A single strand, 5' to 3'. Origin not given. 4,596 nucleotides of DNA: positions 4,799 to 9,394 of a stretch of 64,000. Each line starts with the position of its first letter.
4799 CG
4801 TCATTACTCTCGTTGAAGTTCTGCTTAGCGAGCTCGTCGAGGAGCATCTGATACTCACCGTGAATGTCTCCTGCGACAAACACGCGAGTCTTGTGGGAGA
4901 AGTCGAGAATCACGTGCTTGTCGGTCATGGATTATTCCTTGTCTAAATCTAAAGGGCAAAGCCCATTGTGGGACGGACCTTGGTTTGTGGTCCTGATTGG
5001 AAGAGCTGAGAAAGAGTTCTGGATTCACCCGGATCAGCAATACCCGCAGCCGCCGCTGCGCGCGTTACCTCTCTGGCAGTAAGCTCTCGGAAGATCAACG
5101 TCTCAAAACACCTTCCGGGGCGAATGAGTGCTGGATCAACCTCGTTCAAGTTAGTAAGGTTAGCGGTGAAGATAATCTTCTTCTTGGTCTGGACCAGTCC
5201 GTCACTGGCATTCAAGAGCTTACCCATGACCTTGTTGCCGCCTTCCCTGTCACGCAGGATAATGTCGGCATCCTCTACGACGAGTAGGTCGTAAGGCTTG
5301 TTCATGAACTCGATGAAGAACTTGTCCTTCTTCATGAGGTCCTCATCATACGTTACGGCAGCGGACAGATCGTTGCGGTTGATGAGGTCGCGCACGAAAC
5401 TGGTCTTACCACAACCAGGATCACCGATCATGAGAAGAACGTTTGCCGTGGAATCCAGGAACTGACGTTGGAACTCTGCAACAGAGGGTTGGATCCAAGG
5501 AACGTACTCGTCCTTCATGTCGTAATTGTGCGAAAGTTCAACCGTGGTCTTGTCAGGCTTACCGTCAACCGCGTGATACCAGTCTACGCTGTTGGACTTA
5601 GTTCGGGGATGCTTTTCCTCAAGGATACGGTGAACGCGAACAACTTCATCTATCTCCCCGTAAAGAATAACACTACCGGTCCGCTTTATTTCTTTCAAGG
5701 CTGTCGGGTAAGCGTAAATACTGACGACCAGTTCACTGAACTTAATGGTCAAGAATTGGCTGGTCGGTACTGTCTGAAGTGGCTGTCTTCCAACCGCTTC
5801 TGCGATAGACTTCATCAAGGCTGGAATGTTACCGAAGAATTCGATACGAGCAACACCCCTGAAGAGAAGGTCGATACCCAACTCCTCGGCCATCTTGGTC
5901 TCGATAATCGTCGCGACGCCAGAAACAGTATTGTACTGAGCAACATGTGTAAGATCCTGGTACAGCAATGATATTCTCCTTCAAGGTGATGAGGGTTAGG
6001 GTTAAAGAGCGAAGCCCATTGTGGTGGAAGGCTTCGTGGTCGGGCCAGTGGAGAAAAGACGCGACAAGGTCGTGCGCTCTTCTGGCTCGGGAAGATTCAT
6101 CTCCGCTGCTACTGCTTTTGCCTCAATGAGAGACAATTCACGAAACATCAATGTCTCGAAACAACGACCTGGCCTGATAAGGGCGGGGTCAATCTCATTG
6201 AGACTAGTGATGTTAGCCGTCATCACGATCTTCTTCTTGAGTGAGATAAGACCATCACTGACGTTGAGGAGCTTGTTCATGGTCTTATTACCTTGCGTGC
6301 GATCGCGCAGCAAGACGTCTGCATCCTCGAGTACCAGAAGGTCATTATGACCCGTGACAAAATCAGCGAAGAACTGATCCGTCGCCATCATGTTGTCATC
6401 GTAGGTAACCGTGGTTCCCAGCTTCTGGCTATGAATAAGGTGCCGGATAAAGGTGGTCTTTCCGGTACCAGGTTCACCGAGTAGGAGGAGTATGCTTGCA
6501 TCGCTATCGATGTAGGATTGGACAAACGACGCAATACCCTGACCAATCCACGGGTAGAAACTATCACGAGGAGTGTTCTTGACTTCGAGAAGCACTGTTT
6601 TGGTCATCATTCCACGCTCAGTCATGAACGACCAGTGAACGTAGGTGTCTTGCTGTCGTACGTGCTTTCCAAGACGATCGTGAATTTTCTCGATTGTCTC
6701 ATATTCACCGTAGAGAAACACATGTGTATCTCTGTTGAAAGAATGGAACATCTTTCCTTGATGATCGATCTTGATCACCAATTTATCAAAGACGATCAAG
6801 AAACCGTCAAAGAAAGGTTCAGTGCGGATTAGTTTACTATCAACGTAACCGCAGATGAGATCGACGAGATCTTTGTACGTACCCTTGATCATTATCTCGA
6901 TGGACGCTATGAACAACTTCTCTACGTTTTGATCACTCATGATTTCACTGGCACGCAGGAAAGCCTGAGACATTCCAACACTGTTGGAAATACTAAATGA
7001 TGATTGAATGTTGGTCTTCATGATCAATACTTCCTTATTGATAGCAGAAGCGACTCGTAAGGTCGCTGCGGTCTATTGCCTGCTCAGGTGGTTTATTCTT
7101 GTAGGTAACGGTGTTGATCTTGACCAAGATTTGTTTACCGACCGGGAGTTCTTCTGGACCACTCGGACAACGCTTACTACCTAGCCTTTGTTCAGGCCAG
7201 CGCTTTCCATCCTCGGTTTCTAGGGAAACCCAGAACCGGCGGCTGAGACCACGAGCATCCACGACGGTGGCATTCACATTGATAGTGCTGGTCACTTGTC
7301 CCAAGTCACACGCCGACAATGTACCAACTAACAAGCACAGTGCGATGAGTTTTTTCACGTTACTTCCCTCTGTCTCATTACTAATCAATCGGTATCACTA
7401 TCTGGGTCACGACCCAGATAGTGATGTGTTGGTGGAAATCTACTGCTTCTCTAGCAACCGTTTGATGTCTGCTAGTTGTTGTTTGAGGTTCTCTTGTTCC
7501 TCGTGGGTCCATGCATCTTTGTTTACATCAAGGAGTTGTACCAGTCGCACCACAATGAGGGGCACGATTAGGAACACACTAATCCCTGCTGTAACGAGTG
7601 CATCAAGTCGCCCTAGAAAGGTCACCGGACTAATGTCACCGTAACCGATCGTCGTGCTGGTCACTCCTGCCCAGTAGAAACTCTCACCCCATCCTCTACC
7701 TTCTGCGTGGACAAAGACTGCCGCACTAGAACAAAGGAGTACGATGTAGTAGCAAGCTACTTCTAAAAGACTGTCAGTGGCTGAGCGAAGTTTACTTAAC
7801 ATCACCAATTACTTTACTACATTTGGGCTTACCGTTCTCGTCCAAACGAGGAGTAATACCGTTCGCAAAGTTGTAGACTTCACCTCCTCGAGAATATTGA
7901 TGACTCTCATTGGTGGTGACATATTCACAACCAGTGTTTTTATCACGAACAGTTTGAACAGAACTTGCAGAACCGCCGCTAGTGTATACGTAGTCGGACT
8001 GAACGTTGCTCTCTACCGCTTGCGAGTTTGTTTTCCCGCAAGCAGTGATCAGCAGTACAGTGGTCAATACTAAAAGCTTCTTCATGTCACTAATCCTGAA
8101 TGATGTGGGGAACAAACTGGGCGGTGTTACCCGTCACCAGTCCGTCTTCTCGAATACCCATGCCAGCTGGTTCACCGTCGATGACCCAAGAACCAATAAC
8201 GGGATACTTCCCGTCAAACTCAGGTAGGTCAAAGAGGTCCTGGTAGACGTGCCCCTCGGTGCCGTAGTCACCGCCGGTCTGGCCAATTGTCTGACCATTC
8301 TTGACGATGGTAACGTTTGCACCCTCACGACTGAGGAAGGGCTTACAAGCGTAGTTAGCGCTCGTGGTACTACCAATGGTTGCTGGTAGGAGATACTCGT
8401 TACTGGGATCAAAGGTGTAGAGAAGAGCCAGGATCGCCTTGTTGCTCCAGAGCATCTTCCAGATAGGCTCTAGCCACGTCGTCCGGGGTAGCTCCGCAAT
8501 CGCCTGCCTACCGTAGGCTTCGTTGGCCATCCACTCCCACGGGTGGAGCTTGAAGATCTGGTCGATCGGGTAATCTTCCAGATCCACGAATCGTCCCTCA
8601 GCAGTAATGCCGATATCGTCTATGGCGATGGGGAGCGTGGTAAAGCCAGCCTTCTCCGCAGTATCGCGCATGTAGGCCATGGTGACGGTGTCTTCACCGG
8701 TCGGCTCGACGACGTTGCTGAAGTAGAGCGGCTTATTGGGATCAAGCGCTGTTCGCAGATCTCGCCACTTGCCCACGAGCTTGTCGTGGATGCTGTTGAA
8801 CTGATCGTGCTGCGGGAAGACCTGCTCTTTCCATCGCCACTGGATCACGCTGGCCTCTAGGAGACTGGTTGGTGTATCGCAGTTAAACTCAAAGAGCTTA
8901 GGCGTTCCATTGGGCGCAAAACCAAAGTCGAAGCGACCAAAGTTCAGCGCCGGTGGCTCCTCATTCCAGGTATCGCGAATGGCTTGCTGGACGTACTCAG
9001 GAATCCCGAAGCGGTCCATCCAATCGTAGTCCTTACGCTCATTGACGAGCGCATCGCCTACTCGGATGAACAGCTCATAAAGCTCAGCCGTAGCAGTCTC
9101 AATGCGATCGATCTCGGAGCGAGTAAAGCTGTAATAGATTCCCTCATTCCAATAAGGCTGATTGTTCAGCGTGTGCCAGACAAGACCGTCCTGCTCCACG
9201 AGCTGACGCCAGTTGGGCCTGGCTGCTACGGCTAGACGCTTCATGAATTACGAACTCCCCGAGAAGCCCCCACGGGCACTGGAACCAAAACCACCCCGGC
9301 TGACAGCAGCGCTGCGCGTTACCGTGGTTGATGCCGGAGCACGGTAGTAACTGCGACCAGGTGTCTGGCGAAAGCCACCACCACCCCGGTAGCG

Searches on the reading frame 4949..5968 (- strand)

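Call 21: search_protein_families(library=phrogs, proteins=[window:4949-5968:-], max_evalue=0.001)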
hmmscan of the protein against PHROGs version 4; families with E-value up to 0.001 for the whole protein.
window:4949-5968:- (339 aa): 6 families
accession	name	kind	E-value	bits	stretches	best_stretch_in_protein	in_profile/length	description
phrog_14322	-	unknown function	2.5e-51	176.2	1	148-308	200-363/398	-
phrog_35110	-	unknown function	1.5e-23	84.3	2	228-311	335-419/455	-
phrog_11907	-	other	1.1e-14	55.5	1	197-309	220-341/400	ATPase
phrog_37885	-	unknown function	2.2e-14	54.6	1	141-279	27-171/176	-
phrog_33861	-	unknown function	7.9e-12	45.6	1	223-310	280-370/407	-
phrog_7485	-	unknown function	9.3e-09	35.7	1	177-302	229-368/430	-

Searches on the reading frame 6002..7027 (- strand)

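Call 21: search_protein_families(library=phrogs, proteins=[window:6002-7027:-], max_evalue=0.001)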
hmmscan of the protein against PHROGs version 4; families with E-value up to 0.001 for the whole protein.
window:6002-7027:- (341 aa): 10 families
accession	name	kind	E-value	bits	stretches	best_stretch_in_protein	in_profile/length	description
phrog_14322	-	unknown function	1.5e-51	176.9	1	140-331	186-387/398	-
phrog_35110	-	unknown function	1.8e-23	84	2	230-316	335-422/455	-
phrog_37885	-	unknown function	1.3e-12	48.8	1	129-281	13-171/176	-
phrog_11907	-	other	3.6e-12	47.2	1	206-313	227-343/400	ATPase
phrog_33861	-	unknown function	2.8e-11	43.8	1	229-307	284-365/407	-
phrog_7485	-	unknown function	7.1e-10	39.4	1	180-305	230-369/430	-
phrog_2376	-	other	2e-05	25.1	1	173-299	69-193/363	ATPase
phrog_9172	-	unknown function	8.3e-05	22.6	1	167-295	95-242/509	-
phrog_10440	-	unknown function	8.6e-05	22.2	1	183-289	237-345/483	-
phrog_168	-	DNA, RNA and nucleotide metabolism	0.00011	23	0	169-200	33-65/314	clamp loader of DNA polymerase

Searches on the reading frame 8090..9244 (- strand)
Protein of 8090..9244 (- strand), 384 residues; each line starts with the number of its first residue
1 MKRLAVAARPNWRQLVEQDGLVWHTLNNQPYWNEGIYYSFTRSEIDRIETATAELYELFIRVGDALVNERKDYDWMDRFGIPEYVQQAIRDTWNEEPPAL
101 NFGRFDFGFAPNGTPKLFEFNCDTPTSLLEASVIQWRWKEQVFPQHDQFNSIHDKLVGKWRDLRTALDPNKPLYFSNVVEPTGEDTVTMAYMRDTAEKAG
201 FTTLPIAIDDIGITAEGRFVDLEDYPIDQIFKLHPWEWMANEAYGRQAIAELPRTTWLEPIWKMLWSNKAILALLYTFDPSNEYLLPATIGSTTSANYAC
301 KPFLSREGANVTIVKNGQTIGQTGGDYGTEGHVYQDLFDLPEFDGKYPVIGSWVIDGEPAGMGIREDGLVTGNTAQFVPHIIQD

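Call 21: search_protein_families(library=phrogs, proteins=[window:8090-9244:-], max_evalue=0.001)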
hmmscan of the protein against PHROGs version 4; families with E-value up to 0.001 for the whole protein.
window:8090-9244:- (384 aa): 1 family
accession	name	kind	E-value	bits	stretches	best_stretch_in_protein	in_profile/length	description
phrog_6215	-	moron, auxiliary metabolic gene and host takeover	1.3e-114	384.5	1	1-383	2-394/395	glutathionylspermidine synthase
